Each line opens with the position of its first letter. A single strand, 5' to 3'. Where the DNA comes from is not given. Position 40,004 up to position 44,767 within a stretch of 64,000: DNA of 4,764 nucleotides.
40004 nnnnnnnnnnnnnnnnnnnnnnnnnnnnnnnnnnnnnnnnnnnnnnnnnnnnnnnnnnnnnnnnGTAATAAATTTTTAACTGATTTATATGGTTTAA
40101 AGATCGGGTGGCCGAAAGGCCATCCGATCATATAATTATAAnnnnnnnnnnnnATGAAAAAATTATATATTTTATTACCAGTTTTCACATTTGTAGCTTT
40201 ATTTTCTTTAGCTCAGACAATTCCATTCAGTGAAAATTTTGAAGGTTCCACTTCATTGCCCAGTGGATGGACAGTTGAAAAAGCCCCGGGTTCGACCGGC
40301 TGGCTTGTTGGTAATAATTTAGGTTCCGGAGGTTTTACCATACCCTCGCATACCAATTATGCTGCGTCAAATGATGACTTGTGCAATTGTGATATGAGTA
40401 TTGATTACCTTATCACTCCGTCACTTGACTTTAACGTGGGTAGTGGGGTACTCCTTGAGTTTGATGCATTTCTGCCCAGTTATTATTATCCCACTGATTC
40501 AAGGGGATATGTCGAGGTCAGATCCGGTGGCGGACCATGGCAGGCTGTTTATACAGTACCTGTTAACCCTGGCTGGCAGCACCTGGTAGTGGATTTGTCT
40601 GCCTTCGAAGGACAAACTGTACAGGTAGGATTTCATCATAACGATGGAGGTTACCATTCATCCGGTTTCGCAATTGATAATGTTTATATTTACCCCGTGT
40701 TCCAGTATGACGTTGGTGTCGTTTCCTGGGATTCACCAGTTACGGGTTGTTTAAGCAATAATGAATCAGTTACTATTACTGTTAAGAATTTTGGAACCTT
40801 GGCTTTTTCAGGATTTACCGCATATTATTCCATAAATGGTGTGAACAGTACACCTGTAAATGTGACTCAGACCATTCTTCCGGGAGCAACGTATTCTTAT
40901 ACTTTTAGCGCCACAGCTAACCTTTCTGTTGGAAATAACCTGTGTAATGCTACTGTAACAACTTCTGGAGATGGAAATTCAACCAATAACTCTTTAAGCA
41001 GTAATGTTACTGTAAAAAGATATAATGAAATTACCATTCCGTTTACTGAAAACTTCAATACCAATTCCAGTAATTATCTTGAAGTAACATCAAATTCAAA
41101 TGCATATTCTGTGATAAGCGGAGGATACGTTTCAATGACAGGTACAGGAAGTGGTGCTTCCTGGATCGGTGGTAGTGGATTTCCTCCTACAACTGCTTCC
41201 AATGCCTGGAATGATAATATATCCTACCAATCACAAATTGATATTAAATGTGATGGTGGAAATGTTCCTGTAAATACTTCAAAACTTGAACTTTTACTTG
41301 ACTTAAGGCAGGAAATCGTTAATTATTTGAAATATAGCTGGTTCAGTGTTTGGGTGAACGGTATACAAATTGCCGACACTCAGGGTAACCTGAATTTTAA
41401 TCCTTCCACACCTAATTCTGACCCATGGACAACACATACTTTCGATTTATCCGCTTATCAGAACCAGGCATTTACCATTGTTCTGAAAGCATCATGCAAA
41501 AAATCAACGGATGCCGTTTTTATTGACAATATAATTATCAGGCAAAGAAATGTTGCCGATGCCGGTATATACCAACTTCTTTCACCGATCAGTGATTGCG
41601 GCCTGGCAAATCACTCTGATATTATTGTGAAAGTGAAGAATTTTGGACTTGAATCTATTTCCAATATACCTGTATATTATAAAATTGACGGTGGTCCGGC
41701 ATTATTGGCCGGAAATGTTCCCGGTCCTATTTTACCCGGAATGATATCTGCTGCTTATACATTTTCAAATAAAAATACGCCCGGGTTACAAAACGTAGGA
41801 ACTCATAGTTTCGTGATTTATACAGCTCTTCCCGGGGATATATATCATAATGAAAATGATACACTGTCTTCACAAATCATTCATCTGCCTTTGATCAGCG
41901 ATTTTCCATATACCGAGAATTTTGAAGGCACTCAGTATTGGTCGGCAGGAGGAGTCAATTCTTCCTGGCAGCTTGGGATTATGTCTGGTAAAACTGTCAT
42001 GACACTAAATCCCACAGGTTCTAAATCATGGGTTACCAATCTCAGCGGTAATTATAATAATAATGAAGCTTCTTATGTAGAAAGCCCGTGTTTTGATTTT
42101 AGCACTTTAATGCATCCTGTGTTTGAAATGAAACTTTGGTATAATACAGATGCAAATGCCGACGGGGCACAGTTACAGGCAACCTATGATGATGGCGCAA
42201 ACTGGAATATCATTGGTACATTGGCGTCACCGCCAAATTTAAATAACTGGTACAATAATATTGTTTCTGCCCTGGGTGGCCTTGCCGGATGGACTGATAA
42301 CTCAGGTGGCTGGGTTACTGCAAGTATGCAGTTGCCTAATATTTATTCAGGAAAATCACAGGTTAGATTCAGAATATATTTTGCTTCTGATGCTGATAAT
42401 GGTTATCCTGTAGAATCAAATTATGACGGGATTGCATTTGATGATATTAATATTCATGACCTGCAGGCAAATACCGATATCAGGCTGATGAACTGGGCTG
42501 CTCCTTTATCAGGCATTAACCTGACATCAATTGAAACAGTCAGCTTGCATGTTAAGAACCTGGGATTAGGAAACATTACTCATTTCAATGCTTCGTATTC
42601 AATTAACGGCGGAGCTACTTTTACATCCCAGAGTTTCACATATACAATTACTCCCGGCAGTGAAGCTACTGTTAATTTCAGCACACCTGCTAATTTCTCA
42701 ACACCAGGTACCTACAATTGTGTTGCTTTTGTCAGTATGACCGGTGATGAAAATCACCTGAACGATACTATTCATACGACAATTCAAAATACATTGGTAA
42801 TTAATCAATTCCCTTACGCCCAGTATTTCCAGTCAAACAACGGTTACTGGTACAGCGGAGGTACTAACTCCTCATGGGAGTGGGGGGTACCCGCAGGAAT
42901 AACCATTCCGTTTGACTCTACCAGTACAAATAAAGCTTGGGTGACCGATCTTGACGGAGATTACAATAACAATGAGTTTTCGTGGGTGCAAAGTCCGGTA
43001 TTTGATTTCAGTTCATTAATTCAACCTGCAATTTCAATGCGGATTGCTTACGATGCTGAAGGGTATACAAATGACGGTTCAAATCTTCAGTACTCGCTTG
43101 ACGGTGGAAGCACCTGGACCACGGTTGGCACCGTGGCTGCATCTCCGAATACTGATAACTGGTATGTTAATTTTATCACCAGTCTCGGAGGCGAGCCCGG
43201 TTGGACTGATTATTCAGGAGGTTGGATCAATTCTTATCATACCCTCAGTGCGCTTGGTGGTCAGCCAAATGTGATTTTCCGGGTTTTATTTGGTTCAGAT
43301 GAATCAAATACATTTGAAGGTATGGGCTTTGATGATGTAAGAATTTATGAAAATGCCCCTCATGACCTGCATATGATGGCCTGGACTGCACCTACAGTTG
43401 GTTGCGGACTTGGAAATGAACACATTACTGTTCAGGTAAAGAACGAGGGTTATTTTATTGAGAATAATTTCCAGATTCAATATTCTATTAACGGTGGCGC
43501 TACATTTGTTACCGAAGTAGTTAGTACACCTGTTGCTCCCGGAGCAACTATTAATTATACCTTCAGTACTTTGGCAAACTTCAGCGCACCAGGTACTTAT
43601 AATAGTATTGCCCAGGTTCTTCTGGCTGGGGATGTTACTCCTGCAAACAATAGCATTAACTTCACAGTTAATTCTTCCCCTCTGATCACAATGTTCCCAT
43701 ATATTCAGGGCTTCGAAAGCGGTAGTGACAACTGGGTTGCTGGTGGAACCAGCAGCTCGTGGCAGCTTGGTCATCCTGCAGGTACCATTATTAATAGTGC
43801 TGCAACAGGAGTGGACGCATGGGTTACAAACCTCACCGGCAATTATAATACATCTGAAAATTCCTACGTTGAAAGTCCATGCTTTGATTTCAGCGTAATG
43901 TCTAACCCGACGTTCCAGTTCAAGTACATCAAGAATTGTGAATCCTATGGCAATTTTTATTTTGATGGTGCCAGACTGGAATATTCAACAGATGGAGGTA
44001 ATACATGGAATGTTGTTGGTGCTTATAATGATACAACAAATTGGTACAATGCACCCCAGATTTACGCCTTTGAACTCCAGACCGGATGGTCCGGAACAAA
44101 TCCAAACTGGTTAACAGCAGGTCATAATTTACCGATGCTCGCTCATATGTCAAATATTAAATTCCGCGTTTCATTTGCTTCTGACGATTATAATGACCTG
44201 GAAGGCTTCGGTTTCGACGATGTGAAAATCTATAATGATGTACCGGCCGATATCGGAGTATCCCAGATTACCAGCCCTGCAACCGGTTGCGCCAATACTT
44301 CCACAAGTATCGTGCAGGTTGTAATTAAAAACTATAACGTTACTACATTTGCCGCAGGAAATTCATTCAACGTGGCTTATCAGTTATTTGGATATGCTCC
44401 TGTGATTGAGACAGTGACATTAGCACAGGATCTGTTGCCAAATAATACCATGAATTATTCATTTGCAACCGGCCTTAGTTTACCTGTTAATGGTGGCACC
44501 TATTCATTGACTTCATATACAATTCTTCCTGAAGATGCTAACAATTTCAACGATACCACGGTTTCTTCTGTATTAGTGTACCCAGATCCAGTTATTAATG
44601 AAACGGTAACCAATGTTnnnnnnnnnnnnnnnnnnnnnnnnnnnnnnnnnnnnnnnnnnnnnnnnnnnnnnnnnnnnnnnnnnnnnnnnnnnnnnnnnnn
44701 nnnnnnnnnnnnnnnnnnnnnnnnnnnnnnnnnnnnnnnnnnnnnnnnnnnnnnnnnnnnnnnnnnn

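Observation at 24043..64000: Tandem pair of giant T9SS-type repeat adhesin genes fills about 40 kb with only 86 nt between them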

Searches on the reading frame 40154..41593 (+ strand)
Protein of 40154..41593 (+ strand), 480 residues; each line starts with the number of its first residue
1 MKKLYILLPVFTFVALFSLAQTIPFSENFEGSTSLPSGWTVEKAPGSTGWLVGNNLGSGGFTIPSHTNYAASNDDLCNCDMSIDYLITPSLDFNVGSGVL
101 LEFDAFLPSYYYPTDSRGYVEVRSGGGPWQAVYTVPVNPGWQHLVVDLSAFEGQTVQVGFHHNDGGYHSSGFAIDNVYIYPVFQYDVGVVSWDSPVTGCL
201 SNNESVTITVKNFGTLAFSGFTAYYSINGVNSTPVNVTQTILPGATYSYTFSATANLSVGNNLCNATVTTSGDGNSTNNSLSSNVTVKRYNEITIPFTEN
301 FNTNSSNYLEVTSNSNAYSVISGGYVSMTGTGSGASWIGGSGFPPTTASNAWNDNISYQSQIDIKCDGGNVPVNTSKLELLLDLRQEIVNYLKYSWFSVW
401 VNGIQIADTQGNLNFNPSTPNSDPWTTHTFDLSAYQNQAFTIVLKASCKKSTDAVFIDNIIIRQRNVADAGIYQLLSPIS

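Call 85: find_related_loci(query=A4, collection=metagenome_contigs, flank=10000)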
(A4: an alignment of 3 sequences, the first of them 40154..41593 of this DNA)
Query A4 (480 aa) in metagenome_contigs; peptide patterns used: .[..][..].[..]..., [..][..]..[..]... (x = any residue, [..] = any of these).
600 stretches matched a pattern (row limit reached: there are more); 38 encode a relative of the query (tblastn E <= 1e-3); 38 distinct loci.
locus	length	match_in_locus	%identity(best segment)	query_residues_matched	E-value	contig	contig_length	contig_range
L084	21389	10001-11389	34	125-480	7e-44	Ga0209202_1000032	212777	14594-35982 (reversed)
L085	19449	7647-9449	32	120-479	4e-42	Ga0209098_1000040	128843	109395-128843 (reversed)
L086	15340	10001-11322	38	138-301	2e-17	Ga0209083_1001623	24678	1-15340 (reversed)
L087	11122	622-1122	38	140-301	2e-17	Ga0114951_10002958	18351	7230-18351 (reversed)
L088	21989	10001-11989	25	11-480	4e-17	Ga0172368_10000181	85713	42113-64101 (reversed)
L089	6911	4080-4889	29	1-257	2e-14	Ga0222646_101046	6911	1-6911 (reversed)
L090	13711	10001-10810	29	1-257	2e-14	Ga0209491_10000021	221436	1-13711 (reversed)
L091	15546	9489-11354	24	19-478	1e-10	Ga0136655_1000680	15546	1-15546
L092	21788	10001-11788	27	11-337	1e-10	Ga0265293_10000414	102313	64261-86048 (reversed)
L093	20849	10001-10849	34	14-301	5e-10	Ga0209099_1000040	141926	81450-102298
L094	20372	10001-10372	29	178-302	7e-10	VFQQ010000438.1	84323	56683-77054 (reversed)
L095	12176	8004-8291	38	186-280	2e-8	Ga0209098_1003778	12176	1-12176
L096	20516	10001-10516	26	1-180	7e-8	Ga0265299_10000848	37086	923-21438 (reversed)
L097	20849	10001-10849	34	14-301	5e-10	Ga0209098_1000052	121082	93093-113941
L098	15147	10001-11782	26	1-281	6e-8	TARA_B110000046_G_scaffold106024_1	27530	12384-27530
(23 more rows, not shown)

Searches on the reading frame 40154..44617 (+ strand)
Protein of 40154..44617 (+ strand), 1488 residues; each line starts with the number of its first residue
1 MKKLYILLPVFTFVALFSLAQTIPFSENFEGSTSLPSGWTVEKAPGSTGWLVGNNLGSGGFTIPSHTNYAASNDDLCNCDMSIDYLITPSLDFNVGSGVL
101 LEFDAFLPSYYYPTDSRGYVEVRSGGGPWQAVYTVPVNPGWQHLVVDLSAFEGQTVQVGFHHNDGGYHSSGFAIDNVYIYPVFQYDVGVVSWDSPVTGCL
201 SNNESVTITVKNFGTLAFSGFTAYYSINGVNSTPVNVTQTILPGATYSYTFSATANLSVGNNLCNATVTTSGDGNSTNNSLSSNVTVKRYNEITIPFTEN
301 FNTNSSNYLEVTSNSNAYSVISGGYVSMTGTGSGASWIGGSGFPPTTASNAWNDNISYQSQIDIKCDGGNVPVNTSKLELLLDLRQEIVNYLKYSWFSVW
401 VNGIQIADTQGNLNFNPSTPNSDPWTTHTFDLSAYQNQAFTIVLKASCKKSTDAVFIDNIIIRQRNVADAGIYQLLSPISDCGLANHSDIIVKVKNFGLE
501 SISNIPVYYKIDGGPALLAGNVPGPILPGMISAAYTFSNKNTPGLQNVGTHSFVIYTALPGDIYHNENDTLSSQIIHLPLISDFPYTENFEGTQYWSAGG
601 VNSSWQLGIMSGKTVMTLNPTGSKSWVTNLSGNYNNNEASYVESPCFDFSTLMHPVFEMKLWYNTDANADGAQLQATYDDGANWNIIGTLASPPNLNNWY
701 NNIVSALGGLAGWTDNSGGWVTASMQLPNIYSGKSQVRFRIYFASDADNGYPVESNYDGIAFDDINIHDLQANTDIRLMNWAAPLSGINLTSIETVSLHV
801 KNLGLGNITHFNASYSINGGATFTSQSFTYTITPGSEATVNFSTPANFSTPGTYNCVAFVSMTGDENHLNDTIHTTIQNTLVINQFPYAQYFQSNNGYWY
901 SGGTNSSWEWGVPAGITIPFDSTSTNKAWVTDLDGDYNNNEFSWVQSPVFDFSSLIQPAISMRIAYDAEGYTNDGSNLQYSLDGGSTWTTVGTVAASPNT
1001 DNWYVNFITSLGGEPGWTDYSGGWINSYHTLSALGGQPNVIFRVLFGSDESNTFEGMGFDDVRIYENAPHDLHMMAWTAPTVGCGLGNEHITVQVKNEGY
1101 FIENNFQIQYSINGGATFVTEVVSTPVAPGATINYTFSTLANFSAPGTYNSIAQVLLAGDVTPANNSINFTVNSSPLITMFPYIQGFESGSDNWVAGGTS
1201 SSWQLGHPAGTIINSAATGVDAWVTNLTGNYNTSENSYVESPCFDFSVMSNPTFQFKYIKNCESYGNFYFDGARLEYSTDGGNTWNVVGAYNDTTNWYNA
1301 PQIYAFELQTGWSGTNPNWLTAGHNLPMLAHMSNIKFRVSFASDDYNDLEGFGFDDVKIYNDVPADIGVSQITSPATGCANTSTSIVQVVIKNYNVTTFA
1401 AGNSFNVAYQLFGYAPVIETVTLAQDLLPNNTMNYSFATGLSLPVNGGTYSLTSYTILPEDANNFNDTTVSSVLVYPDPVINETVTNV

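Call 19: find_homologous_proteins(query=window:40154-44593:+, max_evalue=0.00001)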
Query window:40154-44593:+ (1480 aa): 96 proteins with E <= 0.00001 among 8000 candidates.
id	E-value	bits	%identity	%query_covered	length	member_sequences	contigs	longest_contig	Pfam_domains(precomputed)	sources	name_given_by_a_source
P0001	1.5e-221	757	38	69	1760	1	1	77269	PF20773.6,PF00629.31,PF18962.8,PF07705.18,PF21471.4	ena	-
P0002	3.4e-220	752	37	68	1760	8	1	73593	PF20773.6,PF00629.31,PF18962.8,PF07705.18,PF21471.4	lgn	-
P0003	1.1e-194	668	31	99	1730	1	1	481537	PF20773.6,PF00629.31,PF18962.8,PF07705.18,PF21471.4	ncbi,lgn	ncbi:MAG: T9SS type A sorting domain-containing protein [Vicingaceae bacterium]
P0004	3.1e-168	580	38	31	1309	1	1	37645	PF13573.13,PF20773.6,PF00629.31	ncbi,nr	ncbi:MAG: choice-of-anchor J domain-containing protein, partial [Bacteroidales bacterium]|nr:choice-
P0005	2.5e-153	531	33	30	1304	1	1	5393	PF13573.13,PF20773.6,PF00629.31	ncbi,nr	ncbi:MAG: choice-of-anchor J domain-containing protein, partial [Bacteroidota bacterium]|nr:choice-o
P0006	2.3e-149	518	34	37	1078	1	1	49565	PF20773.6,PF00629.31,PF07705.18,PF21471.4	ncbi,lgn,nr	ncbi:MAG: choice-of-anchor J domain-containing protein [Bacteroidia bacterium]|nr:choice-of-anchor J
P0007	6.8e-142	493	26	85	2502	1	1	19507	PF20773.6,PF18962.8,PF07705.18,PF21471.4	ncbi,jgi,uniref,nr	ncbi:T9SS type A sorting domain-containing protein [Marivirga sp.]|uniref:T9SS type A sorting domain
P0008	3.2e-138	481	34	62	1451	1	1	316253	PF20773.6,PF20009.5,PF18962.8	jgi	jgi:hypothetical protein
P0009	2.2e-130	455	31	46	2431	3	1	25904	PF20773.6,PF20009.5,PF18962.8,PF07705.18,PF21471.4,PF19081.7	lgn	-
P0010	1.7e-126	442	32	46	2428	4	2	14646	PF00553.26,PF21275.3,PF20773.6,PF20009.5,PF18962.8,PF07705.18,PF21471.4,PF19081.7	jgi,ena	-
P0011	4.0e-116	408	30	44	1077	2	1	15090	PF07705.18,PF21471.4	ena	-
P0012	5.8e-101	357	29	44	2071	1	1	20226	PF00801.27,PF00629.31,PF18962.8,PF07705.18,PF18911.7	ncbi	-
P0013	8.0e-97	344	34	26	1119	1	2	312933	PF07705.18,PF21471.4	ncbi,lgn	-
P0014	1.7e-96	342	26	100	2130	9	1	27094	PF20773.6,PF00629.31,PF18962.8,PF07705.18,PF21471.4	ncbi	-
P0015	6.7e-94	334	27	49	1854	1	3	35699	PF20773.6,PF20009.5,PF18962.8,PF07705.18,PF21471.4,PF19081.7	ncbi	-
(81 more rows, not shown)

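Call 62: search_protein_families(library=ncbifam, proteins=[window:40154-44617:+], max_evalue=0.01)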
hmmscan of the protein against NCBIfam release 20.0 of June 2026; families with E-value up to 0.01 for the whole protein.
window:40154-44617:+ (1488 aa): 1 family
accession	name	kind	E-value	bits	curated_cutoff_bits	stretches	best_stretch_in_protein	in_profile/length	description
NF038128.1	choice_anch_J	domain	7.3e-12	45.8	30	1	25-179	2-162/162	choice-of-anchor J domain-containing protein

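Call 73: search_solved_structures(query=window:40154-44617:+, max_evalue=0.1)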
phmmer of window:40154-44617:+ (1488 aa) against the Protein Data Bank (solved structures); distinct sequences matched with E-value up to 0.1: 0.

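Call 78: find_encoding_contigs(protein=P0004, flank=10000, max_places=3)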
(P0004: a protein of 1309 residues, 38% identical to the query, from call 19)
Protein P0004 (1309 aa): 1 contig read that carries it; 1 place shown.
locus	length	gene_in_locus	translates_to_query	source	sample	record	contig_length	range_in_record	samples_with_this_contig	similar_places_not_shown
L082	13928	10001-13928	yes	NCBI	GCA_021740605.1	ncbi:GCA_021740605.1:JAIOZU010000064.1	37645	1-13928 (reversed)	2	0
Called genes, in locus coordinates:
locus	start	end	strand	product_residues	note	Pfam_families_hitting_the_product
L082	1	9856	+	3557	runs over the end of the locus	PF13573:SprB, PF18962:Por_Secre_tail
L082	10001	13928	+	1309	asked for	PF00629:MAM (faint), PF20773:InhA-like_MAM (faint), PF13573:SprB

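Call 80: find_encoding_contigs(protein=P0005, flank=10000, max_places=3)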
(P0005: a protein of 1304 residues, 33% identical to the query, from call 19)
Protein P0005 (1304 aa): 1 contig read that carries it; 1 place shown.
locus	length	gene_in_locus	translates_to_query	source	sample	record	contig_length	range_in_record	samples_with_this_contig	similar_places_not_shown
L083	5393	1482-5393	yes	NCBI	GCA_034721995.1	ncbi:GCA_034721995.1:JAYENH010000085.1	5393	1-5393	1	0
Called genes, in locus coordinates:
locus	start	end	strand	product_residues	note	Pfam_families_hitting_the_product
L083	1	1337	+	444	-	PF11589:DUF3244 (faint), PF13573:SprB, PF18962:Por_Secre_tail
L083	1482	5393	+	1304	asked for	PF20773:InhA-like_MAM (faint), PF00629:MAM (weak), PF13573:SprB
